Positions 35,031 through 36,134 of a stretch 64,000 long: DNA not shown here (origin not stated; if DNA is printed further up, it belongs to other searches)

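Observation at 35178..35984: Sortase plus two candidate substrates carrying a '[ST]PETAL-TM-basic tail' sorting signal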

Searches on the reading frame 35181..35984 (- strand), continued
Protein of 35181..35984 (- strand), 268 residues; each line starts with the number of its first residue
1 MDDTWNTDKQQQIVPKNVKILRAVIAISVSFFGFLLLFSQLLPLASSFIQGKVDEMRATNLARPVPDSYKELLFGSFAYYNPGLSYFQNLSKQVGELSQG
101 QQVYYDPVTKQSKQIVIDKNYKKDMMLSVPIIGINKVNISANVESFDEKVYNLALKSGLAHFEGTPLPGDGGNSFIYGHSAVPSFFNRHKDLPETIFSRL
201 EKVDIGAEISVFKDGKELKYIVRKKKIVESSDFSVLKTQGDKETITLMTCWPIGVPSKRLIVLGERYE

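Call 31: fold_search(model_id=the predicted structure, library=pdb)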
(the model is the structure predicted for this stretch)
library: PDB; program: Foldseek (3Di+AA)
matches with E <= 10: 343; with E <= 0.001: 135
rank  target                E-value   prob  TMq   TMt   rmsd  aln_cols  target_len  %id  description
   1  7cg9                  3.5e-12  1.00  0.43  0.59  10.7       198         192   22  Crystal structure of pilin-specific sortase SrtC1 from Lactobacillus rhamnosus GG (released 2022-03-02)
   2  2xwg_D                3.7e-12  1.00  0.44  0.62  11.8       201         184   23  Crystal structure of sortase C-1 from Actinomyces oris (formerly Actinomyces naeslundii) (released 2011-02-23)
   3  2xwg_A                4.0e-12  1.00  0.43  0.63   9.5       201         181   22  Crystal structure of sortase C-1 from Actinomyces oris (formerly Actinomyces naeslundii) (released 2011-02-23)
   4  6ixz_A                4.0e-12  1.00  0.45  0.62  17.1       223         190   21  X-ray structure of sortase C from Clostridium perfringens SM101 (released 2019-08-14)
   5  2xwg_C                5.0e-12  1.00  0.45  0.66   9.2       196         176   23  Crystal structure of sortase C-1 from Actinomyces oris (formerly Actinomyces naeslundii) (released 2011-02-23)
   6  7d6t_B                5.4e-12  1.00  0.44  0.61  17.1       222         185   20  X-ray structure of Clostridium perfringens sortase C with the C-terminal cell wall sorting motif. (released 2021-06-02)
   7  2xwg_E                5.7e-12  1.00  0.44  0.66  16.6       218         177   23  Crystal structure of sortase C-1 from Actinomyces oris (formerly Actinomyces naeslundii) (released 2011-02-23)
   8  4g1h                  8.7e-12  1.00  0.44  0.65  10.3       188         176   26  Group B Streptococcus Pilus Island 1 Sortase C2 (released 2012-12-05)
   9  3tbe_F                9.3e-12  1.00  0.45  0.62  13.9       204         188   21  The crystal structure of the complex of Streptococcus agalactiae sortase C1 and MTSET (released 2011-10-26)
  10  8t28                  9.8e-12  1.00  0.43  0.60   3.5       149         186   30  The crystal structure of SrtC2 sortase from Actinomyces oris (released 2024-04-17)
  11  2w1j_A                1.5e-11  1.00  0.44  0.59  15.0       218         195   22  CRYSTAL STRUCTURE OF SORTASE C-1 (SRTC-1) from Streptococcus pneumoniae (released 2008-12-23)
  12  3o0p                  1.7e-11  1.00  0.45  0.61  10.9       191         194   28  Pilus-related Sortase C of Group B Streptococcus (released 2011-03-09)
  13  6ixz_B                1.8e-11  1.00  0.44  0.64  16.9       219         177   20  X-ray structure of sortase C from Clostridium perfringens SM101 (released 2019-08-14)
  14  4g1j_A                1.8e-11  1.00  0.45  0.58  13.3       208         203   21  Sortase C1 of GBS Pilus Island 1 (released 2012-12-05)
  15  5k9a                  1.8e-11  1.00  0.45  0.56  15.1       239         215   22  Sortase A from Corynebacterium diphtheriae (released 2016-06-15)
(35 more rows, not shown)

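Call 56: find_encoding_contigs(protein=P0043, flank=3000, max_places=3)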
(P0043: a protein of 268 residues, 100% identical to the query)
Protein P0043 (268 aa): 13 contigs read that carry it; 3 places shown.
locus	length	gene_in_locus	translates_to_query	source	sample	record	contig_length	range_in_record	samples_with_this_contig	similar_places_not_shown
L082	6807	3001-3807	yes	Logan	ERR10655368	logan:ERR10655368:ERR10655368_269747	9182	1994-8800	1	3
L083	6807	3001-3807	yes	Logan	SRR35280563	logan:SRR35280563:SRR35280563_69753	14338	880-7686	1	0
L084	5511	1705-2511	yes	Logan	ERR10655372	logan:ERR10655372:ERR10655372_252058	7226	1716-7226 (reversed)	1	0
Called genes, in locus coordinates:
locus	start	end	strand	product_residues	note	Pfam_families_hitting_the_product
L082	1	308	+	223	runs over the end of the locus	PF01209:Ubie_methyltran (weak), PF13489:Methyltransf_23, PF07021:MetW (weak), PF13847:Methyltransf_31, PF08241:Methyltransf_11, PF08242:Methyltransf_12 (weak), PF13649:Methyltransf_25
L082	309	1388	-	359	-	PF00226:DnaJ, PF01556:DnaJ_C, PF00684:DnaJ_CXXCXGXG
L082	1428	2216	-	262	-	-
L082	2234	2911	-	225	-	-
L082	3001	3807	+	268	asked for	PF04203:Sortase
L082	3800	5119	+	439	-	PF01547:SBP_bac_1, PF13416:SBP_bac_8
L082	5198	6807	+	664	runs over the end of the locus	?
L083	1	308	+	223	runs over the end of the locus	PF01209:Ubie_methyltran (weak), PF13489:Methyltransf_23, PF07021:MetW (weak), PF13847:Methyltransf_31, PF08241:Methyltransf_11, PF08242:Methyltransf_12 (weak), PF13649:Methyltransf_25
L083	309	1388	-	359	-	PF00226:DnaJ, PF01556:DnaJ_C, PF00684:DnaJ_CXXCXGXG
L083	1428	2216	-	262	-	-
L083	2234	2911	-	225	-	-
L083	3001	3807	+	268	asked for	PF04203:Sortase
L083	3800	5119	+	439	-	PF01547:SBP_bac_1, PF13416:SBP_bac_8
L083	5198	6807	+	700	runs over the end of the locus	PF17957:Big_7 (faint), PF19077:Big_13 (faint)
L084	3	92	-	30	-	?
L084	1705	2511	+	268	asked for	PF04203:Sortase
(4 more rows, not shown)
